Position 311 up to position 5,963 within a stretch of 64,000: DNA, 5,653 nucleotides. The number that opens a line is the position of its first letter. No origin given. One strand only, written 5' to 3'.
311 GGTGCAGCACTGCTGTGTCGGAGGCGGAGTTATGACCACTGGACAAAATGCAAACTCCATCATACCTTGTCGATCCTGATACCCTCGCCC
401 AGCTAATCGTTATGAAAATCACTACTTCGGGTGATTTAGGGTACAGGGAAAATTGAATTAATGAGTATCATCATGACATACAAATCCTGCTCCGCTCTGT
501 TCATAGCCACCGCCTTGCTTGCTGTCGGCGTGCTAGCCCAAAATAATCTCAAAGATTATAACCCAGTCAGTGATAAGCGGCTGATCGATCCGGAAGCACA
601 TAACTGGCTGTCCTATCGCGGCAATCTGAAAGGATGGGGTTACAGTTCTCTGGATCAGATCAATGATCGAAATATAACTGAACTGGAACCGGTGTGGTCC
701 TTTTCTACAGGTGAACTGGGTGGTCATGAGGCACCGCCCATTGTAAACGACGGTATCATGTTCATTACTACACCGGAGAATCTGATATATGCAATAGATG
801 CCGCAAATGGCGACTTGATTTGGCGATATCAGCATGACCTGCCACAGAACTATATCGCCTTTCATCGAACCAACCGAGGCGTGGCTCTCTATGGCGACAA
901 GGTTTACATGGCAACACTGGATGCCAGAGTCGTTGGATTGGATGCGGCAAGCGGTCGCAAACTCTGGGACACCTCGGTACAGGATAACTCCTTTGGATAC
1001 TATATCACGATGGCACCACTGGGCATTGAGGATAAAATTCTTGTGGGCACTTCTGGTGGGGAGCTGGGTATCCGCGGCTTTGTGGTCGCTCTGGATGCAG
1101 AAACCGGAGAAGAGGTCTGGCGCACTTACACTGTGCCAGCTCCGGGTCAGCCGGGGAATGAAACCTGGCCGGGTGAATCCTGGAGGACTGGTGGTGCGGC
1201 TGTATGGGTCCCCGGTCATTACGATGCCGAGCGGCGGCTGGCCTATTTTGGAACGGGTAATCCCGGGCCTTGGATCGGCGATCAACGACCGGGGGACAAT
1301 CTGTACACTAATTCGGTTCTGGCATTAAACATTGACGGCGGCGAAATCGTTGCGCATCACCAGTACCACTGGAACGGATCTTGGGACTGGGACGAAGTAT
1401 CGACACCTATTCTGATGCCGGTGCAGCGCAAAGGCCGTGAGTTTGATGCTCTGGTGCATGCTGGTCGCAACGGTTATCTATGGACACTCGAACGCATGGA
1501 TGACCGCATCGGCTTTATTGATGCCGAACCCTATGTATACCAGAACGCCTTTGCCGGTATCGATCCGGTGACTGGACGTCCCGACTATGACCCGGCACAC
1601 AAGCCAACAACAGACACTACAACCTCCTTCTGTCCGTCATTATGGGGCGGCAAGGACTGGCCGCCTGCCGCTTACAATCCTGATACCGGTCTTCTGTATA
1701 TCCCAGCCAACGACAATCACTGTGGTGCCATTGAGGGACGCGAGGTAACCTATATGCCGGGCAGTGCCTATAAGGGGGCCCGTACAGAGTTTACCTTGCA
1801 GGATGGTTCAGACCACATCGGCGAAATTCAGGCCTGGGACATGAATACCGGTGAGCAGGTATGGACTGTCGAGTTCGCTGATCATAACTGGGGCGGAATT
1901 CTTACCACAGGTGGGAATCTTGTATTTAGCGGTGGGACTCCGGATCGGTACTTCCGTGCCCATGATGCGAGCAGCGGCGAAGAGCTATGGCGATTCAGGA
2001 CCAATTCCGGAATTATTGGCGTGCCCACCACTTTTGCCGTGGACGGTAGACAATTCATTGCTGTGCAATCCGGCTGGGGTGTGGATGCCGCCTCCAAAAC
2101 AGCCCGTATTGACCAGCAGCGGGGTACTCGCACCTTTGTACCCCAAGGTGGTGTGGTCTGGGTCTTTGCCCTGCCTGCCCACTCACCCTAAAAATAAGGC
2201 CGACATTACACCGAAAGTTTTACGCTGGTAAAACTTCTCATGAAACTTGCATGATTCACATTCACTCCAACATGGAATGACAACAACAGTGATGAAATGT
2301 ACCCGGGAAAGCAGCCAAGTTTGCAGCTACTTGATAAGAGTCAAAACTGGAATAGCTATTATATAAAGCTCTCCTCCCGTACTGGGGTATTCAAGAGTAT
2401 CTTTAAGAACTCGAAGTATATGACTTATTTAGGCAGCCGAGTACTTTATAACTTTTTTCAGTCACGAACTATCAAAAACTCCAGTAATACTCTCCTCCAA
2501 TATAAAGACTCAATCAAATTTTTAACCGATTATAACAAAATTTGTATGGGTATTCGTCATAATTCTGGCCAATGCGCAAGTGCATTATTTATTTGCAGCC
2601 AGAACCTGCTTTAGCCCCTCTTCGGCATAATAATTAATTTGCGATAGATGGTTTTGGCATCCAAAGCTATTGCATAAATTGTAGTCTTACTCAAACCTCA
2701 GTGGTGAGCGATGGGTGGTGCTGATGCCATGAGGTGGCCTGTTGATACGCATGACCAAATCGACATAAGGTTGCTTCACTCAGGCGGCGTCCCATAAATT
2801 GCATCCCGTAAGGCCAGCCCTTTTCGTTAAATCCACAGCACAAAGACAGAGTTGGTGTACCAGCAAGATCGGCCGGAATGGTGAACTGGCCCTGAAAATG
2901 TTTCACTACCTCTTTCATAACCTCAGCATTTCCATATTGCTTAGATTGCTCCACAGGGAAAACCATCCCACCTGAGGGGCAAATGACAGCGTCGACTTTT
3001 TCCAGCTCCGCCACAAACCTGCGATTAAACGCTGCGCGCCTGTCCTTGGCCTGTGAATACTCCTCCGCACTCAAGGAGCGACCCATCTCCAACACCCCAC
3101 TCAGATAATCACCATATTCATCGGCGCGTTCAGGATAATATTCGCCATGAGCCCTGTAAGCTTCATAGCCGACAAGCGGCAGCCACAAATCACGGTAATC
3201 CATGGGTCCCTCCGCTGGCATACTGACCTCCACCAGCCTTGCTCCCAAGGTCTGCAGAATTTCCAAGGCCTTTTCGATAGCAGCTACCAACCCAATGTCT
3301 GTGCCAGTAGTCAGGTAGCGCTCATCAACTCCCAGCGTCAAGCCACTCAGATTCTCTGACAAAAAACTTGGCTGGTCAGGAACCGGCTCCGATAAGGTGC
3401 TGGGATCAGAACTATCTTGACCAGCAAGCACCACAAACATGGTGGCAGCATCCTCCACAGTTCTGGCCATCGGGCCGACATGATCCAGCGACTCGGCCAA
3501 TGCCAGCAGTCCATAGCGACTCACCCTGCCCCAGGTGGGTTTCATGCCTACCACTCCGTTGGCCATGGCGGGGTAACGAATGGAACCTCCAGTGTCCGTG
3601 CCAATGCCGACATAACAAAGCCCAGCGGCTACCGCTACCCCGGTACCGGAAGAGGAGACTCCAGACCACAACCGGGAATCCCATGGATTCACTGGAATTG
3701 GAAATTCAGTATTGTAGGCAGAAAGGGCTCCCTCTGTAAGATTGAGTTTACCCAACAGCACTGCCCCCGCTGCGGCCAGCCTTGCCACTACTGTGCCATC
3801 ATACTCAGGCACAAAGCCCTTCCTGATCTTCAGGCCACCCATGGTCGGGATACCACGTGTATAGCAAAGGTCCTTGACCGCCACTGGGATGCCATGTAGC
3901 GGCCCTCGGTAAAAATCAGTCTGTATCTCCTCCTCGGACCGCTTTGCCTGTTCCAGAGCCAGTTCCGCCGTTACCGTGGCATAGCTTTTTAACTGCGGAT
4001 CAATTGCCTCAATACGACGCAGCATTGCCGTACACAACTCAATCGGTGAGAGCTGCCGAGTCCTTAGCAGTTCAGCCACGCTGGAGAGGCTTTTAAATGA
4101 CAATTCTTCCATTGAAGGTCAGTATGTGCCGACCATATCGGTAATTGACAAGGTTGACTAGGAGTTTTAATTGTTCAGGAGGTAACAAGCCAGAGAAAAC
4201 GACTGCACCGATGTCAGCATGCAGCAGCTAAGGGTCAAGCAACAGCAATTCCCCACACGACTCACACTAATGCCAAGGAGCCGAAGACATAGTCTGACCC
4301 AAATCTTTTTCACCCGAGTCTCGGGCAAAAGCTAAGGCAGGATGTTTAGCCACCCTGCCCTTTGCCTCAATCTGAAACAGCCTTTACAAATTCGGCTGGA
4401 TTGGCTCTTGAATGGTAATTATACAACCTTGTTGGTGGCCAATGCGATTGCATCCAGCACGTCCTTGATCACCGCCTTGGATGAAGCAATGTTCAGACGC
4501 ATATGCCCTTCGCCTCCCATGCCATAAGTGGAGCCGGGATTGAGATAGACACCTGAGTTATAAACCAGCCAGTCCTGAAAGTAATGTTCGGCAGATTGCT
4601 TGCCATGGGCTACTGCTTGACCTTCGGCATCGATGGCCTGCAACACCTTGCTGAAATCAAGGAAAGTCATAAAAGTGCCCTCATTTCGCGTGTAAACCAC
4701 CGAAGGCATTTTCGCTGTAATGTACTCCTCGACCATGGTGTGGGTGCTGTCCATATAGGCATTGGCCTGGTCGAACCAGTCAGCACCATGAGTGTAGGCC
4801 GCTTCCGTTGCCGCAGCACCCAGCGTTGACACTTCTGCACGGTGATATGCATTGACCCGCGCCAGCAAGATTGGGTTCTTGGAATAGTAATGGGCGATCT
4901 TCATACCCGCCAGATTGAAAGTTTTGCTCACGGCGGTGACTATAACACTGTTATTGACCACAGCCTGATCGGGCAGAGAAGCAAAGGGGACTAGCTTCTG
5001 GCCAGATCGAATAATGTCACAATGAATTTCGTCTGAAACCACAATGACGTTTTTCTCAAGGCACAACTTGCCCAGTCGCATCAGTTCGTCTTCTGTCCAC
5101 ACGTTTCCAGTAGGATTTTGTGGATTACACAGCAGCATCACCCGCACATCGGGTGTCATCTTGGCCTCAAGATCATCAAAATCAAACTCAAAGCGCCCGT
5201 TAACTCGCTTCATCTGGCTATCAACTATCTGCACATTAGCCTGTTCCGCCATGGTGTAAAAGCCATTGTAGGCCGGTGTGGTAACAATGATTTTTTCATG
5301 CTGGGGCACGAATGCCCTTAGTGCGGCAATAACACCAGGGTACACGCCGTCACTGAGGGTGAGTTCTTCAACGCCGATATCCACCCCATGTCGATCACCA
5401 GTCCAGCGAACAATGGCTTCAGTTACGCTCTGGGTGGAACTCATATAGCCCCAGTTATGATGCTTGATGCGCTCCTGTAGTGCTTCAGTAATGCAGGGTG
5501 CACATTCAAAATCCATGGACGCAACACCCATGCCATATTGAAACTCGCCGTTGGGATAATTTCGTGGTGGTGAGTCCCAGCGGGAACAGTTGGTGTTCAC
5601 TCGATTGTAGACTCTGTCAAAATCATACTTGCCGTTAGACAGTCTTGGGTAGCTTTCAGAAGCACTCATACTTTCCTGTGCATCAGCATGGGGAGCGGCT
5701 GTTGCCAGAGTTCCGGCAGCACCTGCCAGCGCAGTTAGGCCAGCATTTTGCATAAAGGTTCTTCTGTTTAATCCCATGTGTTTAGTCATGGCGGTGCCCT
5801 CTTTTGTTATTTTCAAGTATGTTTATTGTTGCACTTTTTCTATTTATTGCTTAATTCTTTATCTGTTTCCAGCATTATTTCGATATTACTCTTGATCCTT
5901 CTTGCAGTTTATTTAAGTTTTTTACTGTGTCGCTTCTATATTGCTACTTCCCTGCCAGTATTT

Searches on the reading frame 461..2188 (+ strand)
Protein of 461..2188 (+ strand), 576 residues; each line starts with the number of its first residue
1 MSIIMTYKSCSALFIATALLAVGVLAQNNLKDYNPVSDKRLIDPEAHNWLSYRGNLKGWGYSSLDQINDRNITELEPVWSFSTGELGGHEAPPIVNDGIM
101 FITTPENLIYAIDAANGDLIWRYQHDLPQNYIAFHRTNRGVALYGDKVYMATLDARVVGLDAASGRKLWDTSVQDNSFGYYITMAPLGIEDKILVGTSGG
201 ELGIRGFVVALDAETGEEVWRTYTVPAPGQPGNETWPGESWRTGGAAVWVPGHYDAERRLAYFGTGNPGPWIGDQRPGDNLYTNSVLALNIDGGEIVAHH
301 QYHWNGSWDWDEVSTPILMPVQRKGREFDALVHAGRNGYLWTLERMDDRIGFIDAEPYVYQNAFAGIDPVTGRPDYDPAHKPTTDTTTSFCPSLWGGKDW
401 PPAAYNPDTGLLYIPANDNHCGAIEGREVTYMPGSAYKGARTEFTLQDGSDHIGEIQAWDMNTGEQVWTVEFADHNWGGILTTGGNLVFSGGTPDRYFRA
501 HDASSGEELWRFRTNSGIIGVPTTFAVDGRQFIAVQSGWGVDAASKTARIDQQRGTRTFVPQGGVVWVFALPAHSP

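Call 80: search_protein_families(library=pfam, proteins=[window:461-2188:+], max_evalue=0.00001)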
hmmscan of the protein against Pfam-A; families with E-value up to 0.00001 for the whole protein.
window:461-2188:+ (576 aa): 3 families
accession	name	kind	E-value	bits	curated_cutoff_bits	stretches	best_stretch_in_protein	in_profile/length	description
PF01011.28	PQQ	-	3e-76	257.8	26.7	2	49-346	1-330/595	Glucose/ethanol/alcohol dehydrogenase, beta-propeller domain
PF13360.13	PQQ_2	-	3.8e-28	99.2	27.6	2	78-175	56-148/233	Outer membrane protein assembly factor BamB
PF13570.13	Beta-prop_ACSF4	-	4.1e-12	46.6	133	1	77-222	83-210/329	Beta-alanine-activating enzyme, beta-propeller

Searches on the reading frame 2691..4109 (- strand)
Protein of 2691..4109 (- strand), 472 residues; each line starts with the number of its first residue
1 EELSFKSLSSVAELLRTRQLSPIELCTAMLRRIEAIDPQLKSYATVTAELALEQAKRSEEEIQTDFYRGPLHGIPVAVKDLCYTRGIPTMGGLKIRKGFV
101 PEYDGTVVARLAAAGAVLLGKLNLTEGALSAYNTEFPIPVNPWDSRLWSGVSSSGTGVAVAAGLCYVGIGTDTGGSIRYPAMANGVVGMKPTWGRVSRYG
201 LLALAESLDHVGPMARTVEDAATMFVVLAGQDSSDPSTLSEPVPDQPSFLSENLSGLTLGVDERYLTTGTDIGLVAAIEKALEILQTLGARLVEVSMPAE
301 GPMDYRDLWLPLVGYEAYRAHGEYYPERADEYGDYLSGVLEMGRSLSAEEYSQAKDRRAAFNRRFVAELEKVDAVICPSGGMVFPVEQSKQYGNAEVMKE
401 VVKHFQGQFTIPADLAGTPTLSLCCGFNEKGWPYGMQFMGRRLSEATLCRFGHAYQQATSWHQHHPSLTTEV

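Call 80: search_protein_families(library=pfam, proteins=[window:2691-4109:-], max_evalue=0.00001)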
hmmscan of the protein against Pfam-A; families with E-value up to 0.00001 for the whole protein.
window:2691-4109:- (472 aa): 1 family
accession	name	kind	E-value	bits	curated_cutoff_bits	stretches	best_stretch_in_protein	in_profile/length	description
PF01425.27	Amidase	-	3.3e-105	353.1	27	1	24-449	1-445/445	Amidase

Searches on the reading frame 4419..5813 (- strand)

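Call 80: search_protein_families(library=pfam, proteins=[window:4419-5813:-], max_evalue=0.00001)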
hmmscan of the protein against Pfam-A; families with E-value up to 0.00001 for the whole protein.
window:4419-5813:- (464 aa): 1 family
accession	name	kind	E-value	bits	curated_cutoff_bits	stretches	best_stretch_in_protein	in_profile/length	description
PF00155.27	Aminotran_1_2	-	3.2e-39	135.6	19.7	1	95-456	6-361/361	Aminotransferase class I and II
